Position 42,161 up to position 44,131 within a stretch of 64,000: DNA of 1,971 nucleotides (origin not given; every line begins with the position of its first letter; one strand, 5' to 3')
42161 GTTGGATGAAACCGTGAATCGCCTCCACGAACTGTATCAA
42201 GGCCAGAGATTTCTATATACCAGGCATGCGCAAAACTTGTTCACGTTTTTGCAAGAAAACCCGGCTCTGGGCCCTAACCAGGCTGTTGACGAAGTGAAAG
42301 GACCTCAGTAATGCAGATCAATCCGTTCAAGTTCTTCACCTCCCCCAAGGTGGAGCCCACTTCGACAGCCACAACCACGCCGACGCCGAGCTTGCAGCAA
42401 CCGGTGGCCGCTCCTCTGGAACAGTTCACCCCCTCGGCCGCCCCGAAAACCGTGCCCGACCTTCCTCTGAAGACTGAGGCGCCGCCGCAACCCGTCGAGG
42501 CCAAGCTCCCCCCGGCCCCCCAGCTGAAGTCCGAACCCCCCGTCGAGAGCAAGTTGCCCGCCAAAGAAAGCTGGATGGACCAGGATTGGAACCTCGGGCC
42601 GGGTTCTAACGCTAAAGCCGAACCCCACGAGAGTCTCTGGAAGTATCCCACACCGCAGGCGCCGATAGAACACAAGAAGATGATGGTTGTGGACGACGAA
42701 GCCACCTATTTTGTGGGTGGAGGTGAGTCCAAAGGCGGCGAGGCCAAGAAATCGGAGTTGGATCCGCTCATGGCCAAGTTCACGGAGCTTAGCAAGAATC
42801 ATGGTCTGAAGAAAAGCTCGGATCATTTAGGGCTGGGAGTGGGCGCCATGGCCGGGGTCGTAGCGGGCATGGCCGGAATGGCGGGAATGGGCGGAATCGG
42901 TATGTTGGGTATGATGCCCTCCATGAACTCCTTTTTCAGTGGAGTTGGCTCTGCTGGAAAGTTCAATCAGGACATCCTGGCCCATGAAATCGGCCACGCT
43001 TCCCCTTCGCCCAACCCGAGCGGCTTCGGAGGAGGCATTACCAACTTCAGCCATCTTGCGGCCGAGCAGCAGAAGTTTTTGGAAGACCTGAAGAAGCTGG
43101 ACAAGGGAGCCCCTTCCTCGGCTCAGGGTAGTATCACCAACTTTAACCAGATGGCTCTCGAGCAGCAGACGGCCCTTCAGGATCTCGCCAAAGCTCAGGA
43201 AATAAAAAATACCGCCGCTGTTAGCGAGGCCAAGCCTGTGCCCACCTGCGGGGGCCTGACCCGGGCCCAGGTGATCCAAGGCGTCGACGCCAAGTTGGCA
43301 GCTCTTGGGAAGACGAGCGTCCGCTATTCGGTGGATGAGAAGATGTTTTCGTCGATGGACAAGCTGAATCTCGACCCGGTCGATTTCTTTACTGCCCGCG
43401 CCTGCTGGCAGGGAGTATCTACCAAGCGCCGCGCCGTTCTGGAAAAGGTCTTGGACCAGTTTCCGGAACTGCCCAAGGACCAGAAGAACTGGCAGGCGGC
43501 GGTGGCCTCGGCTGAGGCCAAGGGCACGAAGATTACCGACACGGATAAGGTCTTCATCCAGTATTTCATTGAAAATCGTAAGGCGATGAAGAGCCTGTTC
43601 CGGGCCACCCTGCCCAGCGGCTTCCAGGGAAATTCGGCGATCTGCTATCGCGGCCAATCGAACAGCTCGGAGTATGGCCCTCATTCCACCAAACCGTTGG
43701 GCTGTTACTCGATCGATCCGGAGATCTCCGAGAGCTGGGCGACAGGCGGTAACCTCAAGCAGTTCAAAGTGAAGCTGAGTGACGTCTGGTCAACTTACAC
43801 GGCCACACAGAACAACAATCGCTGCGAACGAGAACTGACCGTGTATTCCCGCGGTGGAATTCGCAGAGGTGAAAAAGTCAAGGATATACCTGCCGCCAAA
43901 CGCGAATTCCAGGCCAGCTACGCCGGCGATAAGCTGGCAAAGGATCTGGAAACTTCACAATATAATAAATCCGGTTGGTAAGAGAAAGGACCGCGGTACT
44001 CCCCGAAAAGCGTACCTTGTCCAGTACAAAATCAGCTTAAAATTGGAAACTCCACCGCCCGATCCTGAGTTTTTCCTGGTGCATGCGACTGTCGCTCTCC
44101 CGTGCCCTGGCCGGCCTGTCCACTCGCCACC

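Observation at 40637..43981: Four-gene overlapping operon: alarmone-synthetase-like (RSH) domain protein, two small possibly paralogous proteins, and a Pro-rich HExxH protein. Possible toxin/effector module.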

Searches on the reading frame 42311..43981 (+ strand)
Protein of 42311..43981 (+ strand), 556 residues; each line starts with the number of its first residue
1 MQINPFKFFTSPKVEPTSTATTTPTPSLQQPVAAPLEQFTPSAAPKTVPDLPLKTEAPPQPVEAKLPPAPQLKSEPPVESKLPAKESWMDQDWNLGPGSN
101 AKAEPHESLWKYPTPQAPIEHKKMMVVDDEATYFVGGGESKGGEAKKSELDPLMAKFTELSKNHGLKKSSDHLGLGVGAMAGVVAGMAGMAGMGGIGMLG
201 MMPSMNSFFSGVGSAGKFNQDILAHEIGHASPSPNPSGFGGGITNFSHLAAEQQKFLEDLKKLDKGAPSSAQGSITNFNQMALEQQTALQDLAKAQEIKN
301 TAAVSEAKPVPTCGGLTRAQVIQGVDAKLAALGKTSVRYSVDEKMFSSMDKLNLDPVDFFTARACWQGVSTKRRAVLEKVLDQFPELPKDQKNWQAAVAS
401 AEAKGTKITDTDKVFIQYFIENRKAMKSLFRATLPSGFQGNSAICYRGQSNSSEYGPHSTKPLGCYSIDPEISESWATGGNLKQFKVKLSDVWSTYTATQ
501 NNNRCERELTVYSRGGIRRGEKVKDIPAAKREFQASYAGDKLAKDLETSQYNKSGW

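Call 3: search_protein_families(library=pfam, proteins=[window:42311-43981:+], max_evalue=0.1)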
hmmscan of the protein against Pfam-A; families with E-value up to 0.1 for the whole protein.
window:42311-43981:+ (556 aa): 1 family
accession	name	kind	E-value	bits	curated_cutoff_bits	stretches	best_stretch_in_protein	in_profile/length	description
PF13582.12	Reprolysin_3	-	0.052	14.5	22.4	0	190-229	74-116/123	Metallo-peptidase family M12B Reprolysin-like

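Call 8: search_protein_families(library=ncbifam, proteins=[window:42311-43981:+], max_evalue=0.1)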
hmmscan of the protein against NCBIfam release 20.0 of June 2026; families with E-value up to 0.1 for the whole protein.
window:42311-43981:+ (556 aa): 0 families

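Call 17: find_homologous_proteins(query=window:42311-43981:+)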
Query window:42311-43981:+ (556 aa): 10 proteins with E <= 0.001 among 8000 candidates.
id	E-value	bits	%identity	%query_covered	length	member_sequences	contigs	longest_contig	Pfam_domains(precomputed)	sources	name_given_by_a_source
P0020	0.0e+0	1261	100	100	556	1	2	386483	-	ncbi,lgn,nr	ncbi:MAG: hypothetical protein KF760_09450 [Candidatus Eremiobacteraeota bacterium]|nr:hypothetical 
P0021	1.3e-135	472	51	84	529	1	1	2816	-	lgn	-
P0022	2.8e-125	438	67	45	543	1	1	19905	-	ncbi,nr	ncbi:hypothetical protein JST97_26740 [bacterium]|nr:hypothetical protein [bacterium]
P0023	3.2e-99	352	66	43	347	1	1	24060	-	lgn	-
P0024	7.6e-91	324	63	43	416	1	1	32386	-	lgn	-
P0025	3.0e-77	279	61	38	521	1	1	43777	-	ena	-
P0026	3.0e-75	272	55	44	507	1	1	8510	-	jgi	jgi:hypothetical protein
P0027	7.3e-74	268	57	39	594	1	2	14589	-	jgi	-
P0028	6.7e-73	265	59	39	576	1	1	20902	-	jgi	jgi:hypothetical protein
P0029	1.3e-70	257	54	39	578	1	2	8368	-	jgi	-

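Call 18: search_solved_structures(query=window:42311-43981:+, max_evalue=10, show_alignments=2)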
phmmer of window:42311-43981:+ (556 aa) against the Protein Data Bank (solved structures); distinct sequences matched with E-value up to 10: 1.
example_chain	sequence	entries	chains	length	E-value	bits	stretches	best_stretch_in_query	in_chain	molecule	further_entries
9k9b_A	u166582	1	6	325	0.81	11.8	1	256-332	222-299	Solanesyl diphosphate synthase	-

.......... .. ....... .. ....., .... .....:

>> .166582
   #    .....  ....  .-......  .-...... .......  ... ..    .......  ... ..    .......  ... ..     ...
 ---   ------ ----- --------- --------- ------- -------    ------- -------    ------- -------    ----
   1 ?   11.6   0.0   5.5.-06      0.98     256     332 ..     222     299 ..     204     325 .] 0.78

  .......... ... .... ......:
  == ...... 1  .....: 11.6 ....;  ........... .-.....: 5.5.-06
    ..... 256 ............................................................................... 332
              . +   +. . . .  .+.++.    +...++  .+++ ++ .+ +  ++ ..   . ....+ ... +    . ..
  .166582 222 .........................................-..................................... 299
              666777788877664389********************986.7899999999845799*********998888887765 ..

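Call 43: search_protein_families(library=pfam, alignment_id=A2, max_evalue=10)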
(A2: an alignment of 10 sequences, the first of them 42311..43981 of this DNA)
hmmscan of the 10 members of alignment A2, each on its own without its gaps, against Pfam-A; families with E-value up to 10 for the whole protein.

A. member 1, window:42311-43981:+ (556 aa): 3 families
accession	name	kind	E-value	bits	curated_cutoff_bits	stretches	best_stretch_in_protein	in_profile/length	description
PF13582.12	Reprolysin_3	-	0.052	14.5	22.4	1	190-229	74-116/123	Metallo-peptidase family M12B Reprolysin-like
PF13583.11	Reprolysin_4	-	0.26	11.3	22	1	192-229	109-145/203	Metallo-peptidase family M12B Reprolysin-like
PF11304.13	DUF3106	-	0.37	11.7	24.3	0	366-393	1-28/104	Protein of unknown function (DUF3106)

B. families by the number of members that match (of 10 scanned): 12 families
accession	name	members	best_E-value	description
PF11304.13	DUF3106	2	0.26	Protein of unknown function (DUF3106)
PF16208.10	Keratin_2_head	1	0.017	Keratin type II head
PF05816.16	TelA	1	0.018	Toxic anion resistance protein (TelA)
PF13582.12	Reprolysin_3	1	0.052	Metallo-peptidase family M12B Reprolysin-like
PF19163.5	DUF5845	1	0.075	Family of unknown function (DUF5845)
PF22987.3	Tudor_KDM3B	1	0.11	Lysine-specific demethylase 3B, tudor domain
PF09722.15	Xre_MbcA_ParS_C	1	0.13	Antitoxin Xre/MbcA/ParS C-terminal toxin-binding domain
PF11107.14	FANCF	1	0.14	Fanconi anemia group F protein (FANCF)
PF20721.2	C19orf12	1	0.15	C19orf12-like protein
PF13583.11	Reprolysin_4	1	0.26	Metallo-peptidase family M12B Reprolysin-like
PF06266.17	HrpF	1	0.26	HrpF protein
PF07384.17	DUF1497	1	1.9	Protein of unknown function (DUF1497)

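Call 57: search_protein_families(library=padloc, proteins=[window:42311-43981:+], max_evalue=1)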
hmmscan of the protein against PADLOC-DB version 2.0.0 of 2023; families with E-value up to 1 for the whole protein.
window:42311-43981:+ (556 aa): 2 families
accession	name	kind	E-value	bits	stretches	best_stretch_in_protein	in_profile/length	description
PDLC04729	PDC-M61A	-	0.00062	16.6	1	365-425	308-368/488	-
PDLC01284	Csx1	-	0.012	13.5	1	341-431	133-219/289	CAS-III; associated_signaling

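Call 68: find_encoding_contigs(protein=P0024, flank=8000, max_places=2)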
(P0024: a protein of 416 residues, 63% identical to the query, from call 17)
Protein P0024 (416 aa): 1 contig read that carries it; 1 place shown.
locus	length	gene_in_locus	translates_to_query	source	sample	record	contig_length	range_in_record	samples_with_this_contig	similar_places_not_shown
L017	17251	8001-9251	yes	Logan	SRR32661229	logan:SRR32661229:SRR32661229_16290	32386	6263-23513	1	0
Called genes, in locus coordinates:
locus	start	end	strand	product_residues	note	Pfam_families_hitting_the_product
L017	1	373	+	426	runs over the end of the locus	PF00027:cNMP_binding, PF14531:Kinase-like (faint), PF00069:Pkinase, PF01636:APH (faint), PF07714:PK_Tyr_Ser-Thr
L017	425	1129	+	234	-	PF00027:cNMP_binding, PF13545:HTH_Crp_2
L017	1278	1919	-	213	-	-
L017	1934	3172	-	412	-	-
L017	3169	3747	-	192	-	-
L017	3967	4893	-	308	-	-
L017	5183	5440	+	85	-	-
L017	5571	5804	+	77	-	-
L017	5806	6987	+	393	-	PF00082:Peptidase_S8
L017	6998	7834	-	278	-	-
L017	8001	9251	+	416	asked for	-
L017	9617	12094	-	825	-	PF07676:PD40 (faint), PF26549:Tricorn_N (faint), PF26550:Tricorn_2nd (faint), PF00326:Peptidase_S9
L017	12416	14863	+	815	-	-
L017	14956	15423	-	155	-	-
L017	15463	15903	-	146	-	-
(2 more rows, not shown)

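Call 69: find_encoding_contigs(protein=P0027, flank=8000, max_places=2)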
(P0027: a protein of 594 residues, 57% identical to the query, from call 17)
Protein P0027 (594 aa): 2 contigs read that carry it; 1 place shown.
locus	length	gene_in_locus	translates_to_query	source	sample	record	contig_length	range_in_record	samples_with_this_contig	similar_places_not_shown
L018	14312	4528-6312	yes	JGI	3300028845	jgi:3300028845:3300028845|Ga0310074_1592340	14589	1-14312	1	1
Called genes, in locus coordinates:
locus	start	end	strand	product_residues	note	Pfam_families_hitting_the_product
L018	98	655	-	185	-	-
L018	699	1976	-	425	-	-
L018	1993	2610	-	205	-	-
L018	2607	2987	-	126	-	-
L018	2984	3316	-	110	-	-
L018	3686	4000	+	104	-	-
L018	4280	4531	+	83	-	-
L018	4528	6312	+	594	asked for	-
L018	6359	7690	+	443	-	PF00501:AMP-binding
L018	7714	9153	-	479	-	PF03415:Peptidase_C11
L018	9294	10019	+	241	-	PF11209:LmeA (weak)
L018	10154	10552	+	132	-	-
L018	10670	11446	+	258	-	-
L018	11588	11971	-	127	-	PF01741:MscL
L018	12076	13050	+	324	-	PF00072:Response_reg, PF00990:GGDEF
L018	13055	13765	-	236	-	PF01553:Acyltransferase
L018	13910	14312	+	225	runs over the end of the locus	PF03009:GDPD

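Call 99: find_related_loci(query=A2, collection=viral_contigs, flank=8000)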
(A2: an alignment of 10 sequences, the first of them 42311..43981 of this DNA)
Query A2 (556 aa) in viral_contigs; peptide patterns used: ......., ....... (x = any residue, [..] = any of these).
184 stretches matched a pattern, but none encodes a relative of the query by tblastn (E <= 1e-3).

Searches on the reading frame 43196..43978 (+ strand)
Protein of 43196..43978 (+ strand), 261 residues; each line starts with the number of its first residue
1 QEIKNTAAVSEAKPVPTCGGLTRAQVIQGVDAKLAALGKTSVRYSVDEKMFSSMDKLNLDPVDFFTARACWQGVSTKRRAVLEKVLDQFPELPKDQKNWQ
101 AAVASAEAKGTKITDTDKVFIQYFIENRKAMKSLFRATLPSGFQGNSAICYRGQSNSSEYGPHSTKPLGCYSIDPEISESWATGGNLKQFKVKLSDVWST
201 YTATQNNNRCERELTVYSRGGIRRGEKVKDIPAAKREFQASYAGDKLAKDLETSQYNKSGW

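Call 30: predict_structure(alignment_id=A3)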
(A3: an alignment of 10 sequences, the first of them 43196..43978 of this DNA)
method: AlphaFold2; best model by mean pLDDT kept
length: 261 residues; sequences in the alignment: 10
mean_pLDDT: 77.1   pTM: 0.74
mean pLDDT of the five models: 77.1, 76.4, 75.9, 75.1, 74.6
residues with pLDDT >= 90: 61; 70-90: 134; 50-70: 35; < 50: 31
segments of 3 or more residues with pLDDT < 50: 1-13, 161-163, 203-209, 255-261
pLDDT, mean of each block of 10 residues (from residue 1): 40 56 91 90 79 89 89 68 88 92 96 92 90 81 81 68 62 83 77 79 48 74 79 90 80 48 32
secondary structure, 60 per line:
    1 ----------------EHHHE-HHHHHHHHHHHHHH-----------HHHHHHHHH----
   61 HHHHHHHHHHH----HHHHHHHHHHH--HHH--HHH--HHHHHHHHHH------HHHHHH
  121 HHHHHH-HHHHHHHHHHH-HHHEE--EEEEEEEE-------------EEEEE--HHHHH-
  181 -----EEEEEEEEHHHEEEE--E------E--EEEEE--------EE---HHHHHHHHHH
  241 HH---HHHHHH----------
elements in order: H23-36 H48-56 H61-71 H76-86 H99-108 H115-126 H128-138 E147-154 E168-172 H175-179 E186-193 E197-200 E213-217 H231-242 H246-251

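Call 45: search_solved_structures(query=A3, max_evalue=10, show_alignments=3)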
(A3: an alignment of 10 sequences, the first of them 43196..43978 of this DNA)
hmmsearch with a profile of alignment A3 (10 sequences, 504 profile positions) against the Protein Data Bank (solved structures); distinct sequences matched with E-value up to 10: 4.
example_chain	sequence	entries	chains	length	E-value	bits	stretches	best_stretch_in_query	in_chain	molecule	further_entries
1xly_A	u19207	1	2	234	2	11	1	348-371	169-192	SHE2p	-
4wnl_C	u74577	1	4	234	2.1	11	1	348-371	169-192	SWI5-dependent HO expression protein 2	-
5m0i_D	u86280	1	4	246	2.2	10.9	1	348-371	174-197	SWI5-dependent HO expression protein 2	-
1m3s_A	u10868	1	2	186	3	10.4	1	123-228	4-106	Hypothetical protein yckf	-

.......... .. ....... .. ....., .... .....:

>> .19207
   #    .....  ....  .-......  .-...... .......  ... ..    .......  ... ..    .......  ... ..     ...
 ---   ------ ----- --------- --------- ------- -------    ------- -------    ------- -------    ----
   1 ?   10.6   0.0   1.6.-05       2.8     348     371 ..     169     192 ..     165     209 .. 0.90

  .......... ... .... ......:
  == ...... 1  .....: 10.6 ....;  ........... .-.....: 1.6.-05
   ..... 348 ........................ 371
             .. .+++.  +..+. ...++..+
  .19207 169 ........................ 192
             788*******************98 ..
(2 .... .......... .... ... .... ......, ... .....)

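Call 74: fold_search(model_id=the predicted structure, library=pdb)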
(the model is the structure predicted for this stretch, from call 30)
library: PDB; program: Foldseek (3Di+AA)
matches with E <= 10: 113; with E <= 0.001: 0
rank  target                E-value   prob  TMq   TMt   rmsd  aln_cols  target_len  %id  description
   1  6gnk_C                8.3e-03  0.95  0.27  0.33  10.9       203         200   11  Exoenzyme S from Pseudomonas aeruginosa in complex with human 14-3-3 protein beta, trimeric crystal form bound to Carb (released 2018-09-26)
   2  6gnj_C                4.5e-02  0.80  0.27  0.32  10.1       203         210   11  Exoenzyme S from Pseudomonas aeruginosa in complex with human 14-3-3 protein beta, trimeric crystal form in complex wi (released 2018-09-26)
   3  1gxy_A                1.3e-01  0.23  0.21  0.23  16.1       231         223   13  crystal structure of the eucaryotic mono-ADP-ribosyltransferase ART2.2; CRYSTAL FORM A (P21) (released 2002-09-26)
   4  8p1p_A                3.9e-01  0.03  0.12  0.08  26.0       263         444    9  USP28 in complex with AZ1 (released 2024-05-22)
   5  6hxr_B                4.2e-01  0.08  0.13  0.14  16.1       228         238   10  Human PARP16 (ARTD15) IN COMPLEX WITH EB-47 (released 2019-10-30)
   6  6yhl_A                4.4e-01  0.57  0.20  0.08   6.8       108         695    9  Crystal structure of CNFy from Yersinia pseudotuberculosis - N-terminal fragment comprising residues 1-704 (released 2020-12-30)
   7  1og4                  4.9e-01  0.14  0.20  0.22  15.8       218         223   12  Crystal Structure of the Eucaryotic Mono-ADP-Ribosyltransferase ART2.2 Mutant E189A in Complex with NADH (released 2003-08-28)
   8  5v7w_A                6.1e-01  0.44  0.20  0.29   8.1       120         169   12  Crystal structure of human PARP14 bound to 2-{[(1-methylpiperidin-4-yl)methyl]amino}-5,6,7,8-tetrahydro[1]benzothieno[ (released 2017-05-10)
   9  4eyy_Q                6.1e-01  0.20  0.22  0.29  19.0       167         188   11  Crystal Structure of the IcmR-IcmQ complex from Legionella pneumophila (released 2013-05-22)
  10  5gwe_B                6.4e-01  0.08  0.12  0.08  14.1       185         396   14  cytochrome P450 CREJ (released 2017-07-12)
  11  6yhn                  7.2e-01  0.57  0.22  0.13   5.5        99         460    9  Crystal structure of domains 4-5 of CNFy from Yersinia pseudotuberculosis (released 2020-12-30)
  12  6hxs_A                7.2e-01  0.08  0.15  0.16  16.2       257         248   11  Human PARP16 (ARTD15) IN COMPLEX WITH CARBA-NAD (released 2019-10-30)
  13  6hxr_C                8.0e-01  0.08  0.14  0.16  15.4       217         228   12  Human PARP16 (ARTD15) IN COMPLEX WITH EB-47 (released 2019-10-30)
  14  6ghk_A                9.4e-01  0.04  0.14  0.10  20.6       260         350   11  Human PARP1 (ARTD1) - Catalytic domain in complex with inhibitor ME0527 (released 2019-05-22)
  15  4uxb_B                1.1e+00  0.04  0.12  0.10  18.6       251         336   11  Human ARTD1 (PARP1) - Catalytic domain in complex with inhibitor PJ34 (released 2015-09-02)
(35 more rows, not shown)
